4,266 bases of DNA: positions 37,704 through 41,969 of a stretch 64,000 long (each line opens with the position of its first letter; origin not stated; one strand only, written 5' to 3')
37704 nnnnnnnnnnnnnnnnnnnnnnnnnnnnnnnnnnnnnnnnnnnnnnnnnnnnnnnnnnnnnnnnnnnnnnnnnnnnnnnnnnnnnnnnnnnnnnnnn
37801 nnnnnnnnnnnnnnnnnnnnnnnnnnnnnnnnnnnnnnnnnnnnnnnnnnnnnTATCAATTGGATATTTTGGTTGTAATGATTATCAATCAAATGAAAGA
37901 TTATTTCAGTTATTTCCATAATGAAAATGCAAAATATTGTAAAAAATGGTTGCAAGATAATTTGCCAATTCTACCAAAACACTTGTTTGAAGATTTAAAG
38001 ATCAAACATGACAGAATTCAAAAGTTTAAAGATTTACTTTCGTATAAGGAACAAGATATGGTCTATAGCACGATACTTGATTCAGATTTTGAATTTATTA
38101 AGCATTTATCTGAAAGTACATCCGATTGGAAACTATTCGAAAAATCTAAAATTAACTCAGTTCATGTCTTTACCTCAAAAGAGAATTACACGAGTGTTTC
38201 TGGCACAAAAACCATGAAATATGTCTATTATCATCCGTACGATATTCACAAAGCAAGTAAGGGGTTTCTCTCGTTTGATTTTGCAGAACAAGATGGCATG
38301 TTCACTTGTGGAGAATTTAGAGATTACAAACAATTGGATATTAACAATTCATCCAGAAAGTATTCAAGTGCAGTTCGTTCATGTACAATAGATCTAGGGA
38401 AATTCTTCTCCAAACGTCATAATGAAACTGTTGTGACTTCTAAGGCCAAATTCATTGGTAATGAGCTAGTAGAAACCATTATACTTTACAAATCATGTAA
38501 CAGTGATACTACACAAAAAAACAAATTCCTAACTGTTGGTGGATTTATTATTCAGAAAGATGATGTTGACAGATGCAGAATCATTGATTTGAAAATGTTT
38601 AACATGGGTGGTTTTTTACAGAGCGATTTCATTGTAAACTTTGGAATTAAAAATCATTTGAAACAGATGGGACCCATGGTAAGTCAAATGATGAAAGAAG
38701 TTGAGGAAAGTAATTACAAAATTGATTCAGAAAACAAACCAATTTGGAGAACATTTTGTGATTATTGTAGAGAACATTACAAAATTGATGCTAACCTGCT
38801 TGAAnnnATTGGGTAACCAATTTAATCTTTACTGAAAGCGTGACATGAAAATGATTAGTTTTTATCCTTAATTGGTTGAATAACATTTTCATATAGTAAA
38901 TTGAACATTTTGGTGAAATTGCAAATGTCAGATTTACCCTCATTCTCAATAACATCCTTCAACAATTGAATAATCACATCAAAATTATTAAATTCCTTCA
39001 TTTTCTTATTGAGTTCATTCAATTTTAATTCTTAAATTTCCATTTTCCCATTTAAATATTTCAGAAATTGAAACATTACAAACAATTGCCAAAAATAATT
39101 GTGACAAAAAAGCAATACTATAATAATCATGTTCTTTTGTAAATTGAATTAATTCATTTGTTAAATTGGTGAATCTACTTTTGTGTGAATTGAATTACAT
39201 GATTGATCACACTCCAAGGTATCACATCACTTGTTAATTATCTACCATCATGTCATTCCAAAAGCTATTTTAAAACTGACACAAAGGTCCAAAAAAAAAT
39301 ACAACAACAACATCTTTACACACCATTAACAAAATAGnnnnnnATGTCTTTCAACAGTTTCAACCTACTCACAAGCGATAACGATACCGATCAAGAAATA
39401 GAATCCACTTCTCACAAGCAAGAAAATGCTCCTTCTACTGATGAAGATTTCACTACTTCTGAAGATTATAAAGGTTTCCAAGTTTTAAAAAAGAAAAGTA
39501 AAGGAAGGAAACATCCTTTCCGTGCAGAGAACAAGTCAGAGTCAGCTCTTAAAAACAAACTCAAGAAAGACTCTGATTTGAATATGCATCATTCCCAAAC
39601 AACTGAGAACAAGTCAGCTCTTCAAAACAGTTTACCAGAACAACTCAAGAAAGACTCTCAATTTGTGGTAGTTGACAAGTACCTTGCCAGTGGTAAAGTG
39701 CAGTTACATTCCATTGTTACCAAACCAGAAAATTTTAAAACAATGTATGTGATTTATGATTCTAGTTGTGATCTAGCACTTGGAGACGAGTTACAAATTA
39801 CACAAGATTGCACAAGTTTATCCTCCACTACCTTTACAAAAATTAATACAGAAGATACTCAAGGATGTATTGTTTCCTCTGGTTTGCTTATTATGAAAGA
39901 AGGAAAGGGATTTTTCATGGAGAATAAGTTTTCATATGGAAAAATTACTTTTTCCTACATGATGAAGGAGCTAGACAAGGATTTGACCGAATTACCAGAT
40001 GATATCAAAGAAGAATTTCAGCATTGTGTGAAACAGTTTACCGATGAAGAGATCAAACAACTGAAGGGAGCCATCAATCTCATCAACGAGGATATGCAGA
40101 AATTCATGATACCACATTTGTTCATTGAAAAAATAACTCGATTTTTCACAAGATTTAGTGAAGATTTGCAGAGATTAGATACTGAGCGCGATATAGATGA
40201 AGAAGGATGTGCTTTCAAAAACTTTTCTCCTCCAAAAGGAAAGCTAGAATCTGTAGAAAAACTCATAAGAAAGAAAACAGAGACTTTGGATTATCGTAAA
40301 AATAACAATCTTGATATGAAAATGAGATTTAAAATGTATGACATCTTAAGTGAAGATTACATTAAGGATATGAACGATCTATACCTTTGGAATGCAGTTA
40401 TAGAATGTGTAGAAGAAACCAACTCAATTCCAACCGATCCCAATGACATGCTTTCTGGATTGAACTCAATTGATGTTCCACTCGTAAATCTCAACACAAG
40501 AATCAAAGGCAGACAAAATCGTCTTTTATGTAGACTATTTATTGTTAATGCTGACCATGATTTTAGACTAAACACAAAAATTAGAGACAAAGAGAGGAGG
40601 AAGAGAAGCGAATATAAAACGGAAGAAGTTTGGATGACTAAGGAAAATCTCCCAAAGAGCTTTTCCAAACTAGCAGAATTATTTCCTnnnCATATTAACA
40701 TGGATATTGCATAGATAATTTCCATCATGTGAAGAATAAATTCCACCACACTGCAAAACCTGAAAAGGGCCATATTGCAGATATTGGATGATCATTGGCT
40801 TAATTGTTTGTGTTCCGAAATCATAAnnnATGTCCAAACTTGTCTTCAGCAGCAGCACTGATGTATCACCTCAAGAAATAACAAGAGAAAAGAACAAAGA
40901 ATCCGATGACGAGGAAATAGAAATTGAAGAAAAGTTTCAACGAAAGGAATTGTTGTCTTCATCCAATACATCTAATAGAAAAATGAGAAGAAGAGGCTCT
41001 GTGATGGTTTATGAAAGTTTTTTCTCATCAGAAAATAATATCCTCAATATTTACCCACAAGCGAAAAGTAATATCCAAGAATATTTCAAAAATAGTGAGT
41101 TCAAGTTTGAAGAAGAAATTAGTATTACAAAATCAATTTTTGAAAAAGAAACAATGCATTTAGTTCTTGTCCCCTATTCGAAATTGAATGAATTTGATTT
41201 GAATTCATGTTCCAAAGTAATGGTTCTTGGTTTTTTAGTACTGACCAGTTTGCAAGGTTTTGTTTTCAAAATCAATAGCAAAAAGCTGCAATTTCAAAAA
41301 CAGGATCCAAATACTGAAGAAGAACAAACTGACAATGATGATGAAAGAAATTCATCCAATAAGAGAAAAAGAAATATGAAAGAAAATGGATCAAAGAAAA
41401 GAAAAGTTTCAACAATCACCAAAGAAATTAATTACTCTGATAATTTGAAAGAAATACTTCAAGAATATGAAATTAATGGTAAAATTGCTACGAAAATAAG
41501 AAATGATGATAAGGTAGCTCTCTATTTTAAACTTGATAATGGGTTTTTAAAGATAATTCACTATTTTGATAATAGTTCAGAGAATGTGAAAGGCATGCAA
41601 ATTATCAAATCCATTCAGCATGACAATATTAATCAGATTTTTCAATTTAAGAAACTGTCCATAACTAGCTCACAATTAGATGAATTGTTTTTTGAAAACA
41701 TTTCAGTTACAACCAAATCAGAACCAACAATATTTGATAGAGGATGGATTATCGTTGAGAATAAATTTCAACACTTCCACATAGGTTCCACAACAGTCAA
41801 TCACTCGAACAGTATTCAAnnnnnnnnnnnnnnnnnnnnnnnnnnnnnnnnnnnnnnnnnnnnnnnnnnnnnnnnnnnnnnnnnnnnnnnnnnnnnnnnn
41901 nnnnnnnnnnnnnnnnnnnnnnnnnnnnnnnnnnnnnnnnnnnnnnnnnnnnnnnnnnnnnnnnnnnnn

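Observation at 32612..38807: Tandem triplet of paralogous genes of unknown function with a tRNA-Trp gene inserted between members 1 and 2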

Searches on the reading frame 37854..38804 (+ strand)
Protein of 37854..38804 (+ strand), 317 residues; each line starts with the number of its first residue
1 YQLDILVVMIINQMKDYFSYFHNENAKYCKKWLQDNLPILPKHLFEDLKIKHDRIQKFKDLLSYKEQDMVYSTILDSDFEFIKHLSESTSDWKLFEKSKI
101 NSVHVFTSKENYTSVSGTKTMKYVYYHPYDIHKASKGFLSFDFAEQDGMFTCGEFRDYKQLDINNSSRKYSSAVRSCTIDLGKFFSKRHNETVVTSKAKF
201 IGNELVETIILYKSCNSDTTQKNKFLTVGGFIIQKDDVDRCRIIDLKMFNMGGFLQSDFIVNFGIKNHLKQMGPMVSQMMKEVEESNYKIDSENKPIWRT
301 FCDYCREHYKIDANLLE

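Call 55: find_homologous_proteins(query=A5, max_evalue=0.001)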
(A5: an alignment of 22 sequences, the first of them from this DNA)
Query A5 (22 sequences): 897 candidates shared short words with the query, none scored E <= 0.001.
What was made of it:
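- Tried and rejected: With the trimmed START alignment (A5) it returned nothing (call 55).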

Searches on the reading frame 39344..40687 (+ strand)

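Call 4: search_protein_families(library=pfam, proteins=[window:39344-40687:+], max_evalue=1)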
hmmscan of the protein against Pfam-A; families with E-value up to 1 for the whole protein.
window:39344-40687:+ (448 aa): 1 family
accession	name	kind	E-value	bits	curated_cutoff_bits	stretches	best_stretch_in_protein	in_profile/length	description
PF16476.10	DUF5053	-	0.12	12.5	26.6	1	230-254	43-67/71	Domain of unknown function (DUF5053)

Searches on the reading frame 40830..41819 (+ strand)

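Call 4: search_protein_families(library=pfam, proteins=[window:40830-41819:+], max_evalue=1)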
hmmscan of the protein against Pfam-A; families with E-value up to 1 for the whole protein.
window:40830-41819:+ (330 aa): 2 families
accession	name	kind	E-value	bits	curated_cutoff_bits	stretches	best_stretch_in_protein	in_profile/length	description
PF01191.24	RNA_pol_Rpb5_C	-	0.047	13.9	23.5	1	204-239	18-53/73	RNA polymerase Rpb5, C-terminal domain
PF14851.11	FAM176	-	0.56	10.4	31.5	1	151-201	48-111/152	FAM176 family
